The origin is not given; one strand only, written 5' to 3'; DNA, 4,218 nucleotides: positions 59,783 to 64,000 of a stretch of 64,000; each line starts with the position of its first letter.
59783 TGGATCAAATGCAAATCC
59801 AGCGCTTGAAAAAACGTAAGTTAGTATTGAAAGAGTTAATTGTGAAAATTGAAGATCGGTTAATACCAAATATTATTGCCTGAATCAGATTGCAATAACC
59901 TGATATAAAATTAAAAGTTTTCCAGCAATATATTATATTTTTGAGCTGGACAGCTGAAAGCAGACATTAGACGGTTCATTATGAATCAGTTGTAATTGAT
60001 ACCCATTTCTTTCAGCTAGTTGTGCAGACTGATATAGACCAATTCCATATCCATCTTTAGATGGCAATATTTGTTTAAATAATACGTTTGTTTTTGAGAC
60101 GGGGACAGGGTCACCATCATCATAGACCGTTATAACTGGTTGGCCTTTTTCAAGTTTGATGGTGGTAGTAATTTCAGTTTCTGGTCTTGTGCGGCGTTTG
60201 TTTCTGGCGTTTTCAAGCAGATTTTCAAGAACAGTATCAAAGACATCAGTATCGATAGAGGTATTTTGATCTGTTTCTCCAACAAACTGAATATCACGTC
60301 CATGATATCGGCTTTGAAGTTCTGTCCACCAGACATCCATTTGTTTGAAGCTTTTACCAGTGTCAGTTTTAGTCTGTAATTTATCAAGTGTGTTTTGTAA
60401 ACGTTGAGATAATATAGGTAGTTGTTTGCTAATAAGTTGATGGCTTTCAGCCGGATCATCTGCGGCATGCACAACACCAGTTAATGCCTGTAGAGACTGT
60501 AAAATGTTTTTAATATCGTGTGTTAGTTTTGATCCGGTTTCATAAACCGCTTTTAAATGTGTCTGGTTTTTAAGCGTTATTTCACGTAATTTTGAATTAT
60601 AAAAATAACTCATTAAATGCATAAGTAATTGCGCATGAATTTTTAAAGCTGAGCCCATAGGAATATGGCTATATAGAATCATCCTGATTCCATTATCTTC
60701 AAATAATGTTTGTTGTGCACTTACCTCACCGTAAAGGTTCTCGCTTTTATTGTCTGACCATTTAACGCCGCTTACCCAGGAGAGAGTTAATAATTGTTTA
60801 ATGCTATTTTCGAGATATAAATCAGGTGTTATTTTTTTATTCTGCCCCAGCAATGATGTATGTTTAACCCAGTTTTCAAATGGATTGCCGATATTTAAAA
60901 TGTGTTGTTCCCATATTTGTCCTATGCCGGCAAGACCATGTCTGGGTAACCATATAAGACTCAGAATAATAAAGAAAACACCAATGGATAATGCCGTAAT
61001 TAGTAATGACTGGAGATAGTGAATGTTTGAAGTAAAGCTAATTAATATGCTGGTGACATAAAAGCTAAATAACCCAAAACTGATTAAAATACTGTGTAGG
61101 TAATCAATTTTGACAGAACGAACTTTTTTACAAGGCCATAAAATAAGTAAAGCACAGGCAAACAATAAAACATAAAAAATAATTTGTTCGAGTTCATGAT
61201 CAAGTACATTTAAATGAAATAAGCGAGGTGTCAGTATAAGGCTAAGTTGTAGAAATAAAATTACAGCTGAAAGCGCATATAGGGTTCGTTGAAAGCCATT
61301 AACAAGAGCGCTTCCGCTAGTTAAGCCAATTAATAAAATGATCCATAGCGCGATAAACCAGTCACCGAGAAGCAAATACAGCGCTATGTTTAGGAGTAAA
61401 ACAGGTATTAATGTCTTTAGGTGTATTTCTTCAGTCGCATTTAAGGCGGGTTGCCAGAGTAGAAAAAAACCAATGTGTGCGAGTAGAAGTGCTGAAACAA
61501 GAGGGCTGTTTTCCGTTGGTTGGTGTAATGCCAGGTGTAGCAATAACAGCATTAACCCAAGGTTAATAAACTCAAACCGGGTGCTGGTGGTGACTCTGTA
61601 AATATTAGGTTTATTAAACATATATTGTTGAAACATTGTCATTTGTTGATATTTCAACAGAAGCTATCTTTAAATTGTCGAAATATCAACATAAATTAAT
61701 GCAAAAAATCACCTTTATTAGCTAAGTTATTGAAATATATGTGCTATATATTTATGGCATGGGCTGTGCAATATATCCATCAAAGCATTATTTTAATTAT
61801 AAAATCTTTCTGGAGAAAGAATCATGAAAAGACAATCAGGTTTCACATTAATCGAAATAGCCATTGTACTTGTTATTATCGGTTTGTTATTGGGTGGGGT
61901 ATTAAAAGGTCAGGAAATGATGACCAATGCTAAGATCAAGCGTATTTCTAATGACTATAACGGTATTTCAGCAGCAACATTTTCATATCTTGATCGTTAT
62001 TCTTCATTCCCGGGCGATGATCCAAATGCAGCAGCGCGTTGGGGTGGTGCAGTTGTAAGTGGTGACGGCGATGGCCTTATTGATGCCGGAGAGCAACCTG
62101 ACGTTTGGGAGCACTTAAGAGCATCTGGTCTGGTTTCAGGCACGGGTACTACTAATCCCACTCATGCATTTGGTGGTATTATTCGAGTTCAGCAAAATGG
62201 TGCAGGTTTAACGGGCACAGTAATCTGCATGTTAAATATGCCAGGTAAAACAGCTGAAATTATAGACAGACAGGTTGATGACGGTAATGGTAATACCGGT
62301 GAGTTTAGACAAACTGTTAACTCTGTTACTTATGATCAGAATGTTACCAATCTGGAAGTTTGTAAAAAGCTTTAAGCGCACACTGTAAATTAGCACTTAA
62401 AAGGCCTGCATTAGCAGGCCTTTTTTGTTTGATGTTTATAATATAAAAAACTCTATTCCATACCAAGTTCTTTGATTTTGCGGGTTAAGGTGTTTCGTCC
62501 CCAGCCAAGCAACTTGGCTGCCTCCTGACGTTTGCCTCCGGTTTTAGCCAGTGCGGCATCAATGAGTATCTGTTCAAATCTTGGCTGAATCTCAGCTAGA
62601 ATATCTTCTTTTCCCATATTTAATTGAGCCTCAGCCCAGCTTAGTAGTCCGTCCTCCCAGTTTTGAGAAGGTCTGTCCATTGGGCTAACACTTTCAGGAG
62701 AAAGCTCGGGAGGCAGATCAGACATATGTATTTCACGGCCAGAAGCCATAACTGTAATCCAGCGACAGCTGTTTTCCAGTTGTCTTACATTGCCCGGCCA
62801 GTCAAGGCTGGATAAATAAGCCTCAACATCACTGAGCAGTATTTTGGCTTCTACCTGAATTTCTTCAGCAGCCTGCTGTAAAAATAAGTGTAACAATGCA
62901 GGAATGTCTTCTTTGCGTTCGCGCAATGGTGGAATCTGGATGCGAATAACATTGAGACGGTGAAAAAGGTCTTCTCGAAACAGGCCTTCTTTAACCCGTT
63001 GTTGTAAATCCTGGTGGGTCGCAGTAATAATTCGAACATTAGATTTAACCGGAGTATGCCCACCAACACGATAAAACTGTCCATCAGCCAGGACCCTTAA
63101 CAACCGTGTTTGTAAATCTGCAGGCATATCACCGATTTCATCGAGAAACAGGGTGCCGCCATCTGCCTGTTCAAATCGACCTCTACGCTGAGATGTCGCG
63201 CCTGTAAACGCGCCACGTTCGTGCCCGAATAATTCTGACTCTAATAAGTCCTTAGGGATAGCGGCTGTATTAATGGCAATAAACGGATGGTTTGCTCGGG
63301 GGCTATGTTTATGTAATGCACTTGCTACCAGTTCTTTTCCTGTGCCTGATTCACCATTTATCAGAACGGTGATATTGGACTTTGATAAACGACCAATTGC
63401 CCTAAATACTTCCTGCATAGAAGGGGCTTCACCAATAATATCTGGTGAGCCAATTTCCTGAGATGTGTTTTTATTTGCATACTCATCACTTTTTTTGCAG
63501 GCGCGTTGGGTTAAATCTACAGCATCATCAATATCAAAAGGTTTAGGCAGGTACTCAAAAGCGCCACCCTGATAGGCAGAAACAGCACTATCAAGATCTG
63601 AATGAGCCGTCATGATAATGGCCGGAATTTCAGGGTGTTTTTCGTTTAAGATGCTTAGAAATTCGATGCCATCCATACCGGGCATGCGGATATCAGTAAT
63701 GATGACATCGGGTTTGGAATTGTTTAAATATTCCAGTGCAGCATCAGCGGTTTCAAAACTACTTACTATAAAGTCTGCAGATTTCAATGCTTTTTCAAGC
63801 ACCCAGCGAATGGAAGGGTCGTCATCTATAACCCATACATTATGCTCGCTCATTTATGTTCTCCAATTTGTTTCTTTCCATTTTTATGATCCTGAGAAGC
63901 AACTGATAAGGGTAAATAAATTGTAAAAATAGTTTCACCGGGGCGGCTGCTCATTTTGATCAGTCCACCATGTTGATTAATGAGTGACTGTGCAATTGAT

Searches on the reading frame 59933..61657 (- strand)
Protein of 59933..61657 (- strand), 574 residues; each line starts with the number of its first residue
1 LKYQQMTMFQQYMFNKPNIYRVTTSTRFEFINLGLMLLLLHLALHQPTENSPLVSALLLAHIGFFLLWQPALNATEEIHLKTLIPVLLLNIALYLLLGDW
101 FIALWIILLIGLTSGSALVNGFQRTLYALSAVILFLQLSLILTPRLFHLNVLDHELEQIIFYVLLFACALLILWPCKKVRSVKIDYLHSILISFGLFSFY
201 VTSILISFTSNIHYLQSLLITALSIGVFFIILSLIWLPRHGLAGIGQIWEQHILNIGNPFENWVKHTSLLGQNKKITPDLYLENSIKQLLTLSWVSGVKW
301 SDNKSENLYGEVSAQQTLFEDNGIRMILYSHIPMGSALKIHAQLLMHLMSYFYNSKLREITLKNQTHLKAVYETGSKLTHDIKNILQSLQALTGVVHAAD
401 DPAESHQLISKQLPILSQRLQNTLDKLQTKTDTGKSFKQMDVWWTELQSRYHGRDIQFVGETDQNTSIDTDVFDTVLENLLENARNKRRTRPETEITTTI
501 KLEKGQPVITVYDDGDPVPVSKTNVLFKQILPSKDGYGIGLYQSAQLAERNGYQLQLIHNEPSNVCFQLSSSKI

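Call 85: search_protein_families(library=pfam, proteins=[window:59933-61657:-], max_evalue=0.00001)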
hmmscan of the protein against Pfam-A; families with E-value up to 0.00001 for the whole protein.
window:59933-61657:- (574 aa): 1 family
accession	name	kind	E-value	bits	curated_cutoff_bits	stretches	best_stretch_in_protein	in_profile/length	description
PF02518.31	HATPase_c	-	1.2e-07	32.6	26.4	1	471-567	4-103/111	Histidine kinase-, DNA gyrase B-, and HSP90-like ATPase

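Call 86: search_protein_families(library=ncbifam, proteins=[window:59933-61657:-], max_evalue=0.00001)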
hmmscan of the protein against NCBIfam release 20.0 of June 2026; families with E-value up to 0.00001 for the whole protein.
window:59933-61657:- (574 aa): 3 families
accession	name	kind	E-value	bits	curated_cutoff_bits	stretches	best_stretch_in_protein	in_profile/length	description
TIGR02916.1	PEP_his_kin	equivalog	4.7e-12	45.3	300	1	350-562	455-669/679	XrtA/PEP-CTERM system histidine kinase PrsK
NF008312.0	PRK11100.1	equivalog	4e-07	29.2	356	1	376-561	261-462/477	two-component system sensor histidine kinase CreC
NF008298.1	PRK11086.1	subfamily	1.2e-06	27.3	520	1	470-557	421-509/529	DcuS/MalK family sensor histidine kinase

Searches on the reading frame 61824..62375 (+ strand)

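Call 86: search_protein_families(library=ncbifam, proteins=[window:61824-62375:+], max_evalue=0.00001)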
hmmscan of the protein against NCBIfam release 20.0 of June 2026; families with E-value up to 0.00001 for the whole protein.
window:61824-62375:+ (183 aa): 2 families
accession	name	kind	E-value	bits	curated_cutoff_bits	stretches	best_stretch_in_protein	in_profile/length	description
TIGR01708.2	typeII_sec_gspH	equivalog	1.3e-06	28.5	80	1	4-28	1-25/169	type II secretion system minor pseudopilin GspH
TIGR02532.1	IV_pilin_GFxxxE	domain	4.4e-06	26.3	16.3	1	4-27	1-24/24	prepilin-type N-terminal cleavage/methylation domain-containing protein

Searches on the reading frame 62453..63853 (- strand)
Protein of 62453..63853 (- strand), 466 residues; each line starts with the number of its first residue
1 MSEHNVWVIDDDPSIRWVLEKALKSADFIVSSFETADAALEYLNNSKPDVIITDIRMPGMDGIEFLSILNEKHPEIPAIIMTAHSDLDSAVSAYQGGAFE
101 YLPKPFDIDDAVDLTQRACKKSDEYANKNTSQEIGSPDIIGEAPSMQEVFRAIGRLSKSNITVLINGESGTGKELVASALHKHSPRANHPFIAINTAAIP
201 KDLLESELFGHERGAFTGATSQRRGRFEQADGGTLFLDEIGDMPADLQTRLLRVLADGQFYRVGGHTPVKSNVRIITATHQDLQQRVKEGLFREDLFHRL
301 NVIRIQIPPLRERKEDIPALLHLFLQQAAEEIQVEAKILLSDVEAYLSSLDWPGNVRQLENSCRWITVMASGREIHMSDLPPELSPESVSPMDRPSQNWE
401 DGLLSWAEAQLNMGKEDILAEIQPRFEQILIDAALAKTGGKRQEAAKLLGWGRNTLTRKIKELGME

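Call 85: search_protein_families(library=pfam, proteins=[window:62453-63853:-], max_evalue=0.00001)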
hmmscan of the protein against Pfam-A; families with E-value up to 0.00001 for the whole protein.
window:62453-63853:- (466 aa): 6 families
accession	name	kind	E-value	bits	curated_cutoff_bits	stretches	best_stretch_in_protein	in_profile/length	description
PF00158.32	Sigma54_activat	-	2.8e-72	242.3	20.2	1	139-306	1-168/168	Sigma-54 interaction domain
PF00072.30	Response_reg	-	5.1e-31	107.6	30.2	1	6-112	1-107/111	Response regulator receiver domain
PF14532.12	Sigma54_activ_2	-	8.2e-26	91.3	25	1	140-310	1-138/138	Sigma-54 interaction domain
PF25601.1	AAA_lid_14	-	8.3e-24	83.7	27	1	311-390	1-80/87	AAA+ ATPase lid domain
PF02954.25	HTH_8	-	2e-14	53.5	22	1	425-463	4-42/42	Bacterial regulatory protein, Fis family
PF07728.20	AAA_5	-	5.9e-07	30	22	1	163-281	2-123/139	AAA domain (dynein-related subfamily)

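Call 86: search_protein_families(library=ncbifam, proteins=[window:62453-63853:-], max_evalue=0.00001)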
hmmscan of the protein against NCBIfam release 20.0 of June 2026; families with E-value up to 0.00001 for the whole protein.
window:62453-63853:- (466 aa): 104 families (the best 25 are shown)
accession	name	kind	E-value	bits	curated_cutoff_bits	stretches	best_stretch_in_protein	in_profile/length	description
TIGR01818.1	ntrC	equivalog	2.5e-221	735.4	558.6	1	6-463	1-463/463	nitrogen regulation protein NR(I)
NF008176.1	PRK10923.1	equivalog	4.3e-219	727.9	620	1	1-466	1-469/469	nitrogen regulation protein NR(I)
NF008469.0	PRK11361.1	equivalog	6.2e-126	420.8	714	1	4-466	5-457/461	acetoacetate metabolism transcriptional regulator AtoC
NF041946.1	LuxO_transreg_Vib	equivalog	7.9e-111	371.1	800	1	10-462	3-459/463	quorum-sensing sigma-54 dependent transcriptional regulator LuxO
NF051870.1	NAssimRespRegNtrX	equivalog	1.2e-108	363.9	600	1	4-465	2-452/452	nitrogen assimilation response regulator NtrX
TIGR02915.1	PEP_resp_reg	equivalog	4.7e-106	355.3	502.6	1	8-465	3-444/445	PEP-CTERM-box response regulator transcription factor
NF011695.0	PRK15115.1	equivalog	1.9e-104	349.9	763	1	5-369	8-367/445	two-component system response regulator GlrR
NF007689.0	PRK10365.1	equivalog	3.9e-104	348.9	760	1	5-385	7-387/441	sigma-54-dependent response regulator transcription factor ZraR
TIGR01817.1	nifA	equivalog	2.2e-101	340.2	528.85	1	115-451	174-515/534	nif-specific transcriptional activator NifA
NF049963.1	RespRegFlgRCampy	domain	4.8e-99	332.1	750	1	5-380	2-377/429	fla regulon two-component system response regulator FlgR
NF041552.1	TF_PrdR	equivalog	1.1e-95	321.1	795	1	129-462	260-575/577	sigma-54 dependent transcriptional regulator PrdR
NF050807.1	TransRegFlbDCaul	equivalog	1.1e-95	321.1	750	1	30-462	27-437/454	sigma-54-dependent transcriptional regulator FlbD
NF003451.0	PRK05022.1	equivalog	2.4e-95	320.2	476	1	116-465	170-510/512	nitric oxide reductase transcriptional regulator NorR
NF038308.1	RNA_repair_RtcR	equivalog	1.3e-92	311.3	650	1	113-457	156-505/530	RNA repair transcriptional activator RtcR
TIGR02329.1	propionate_PrpR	equivalog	2.3e-87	293.8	499.2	1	108-461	179-525/526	propionate catabolism operon regulatory protein PrpR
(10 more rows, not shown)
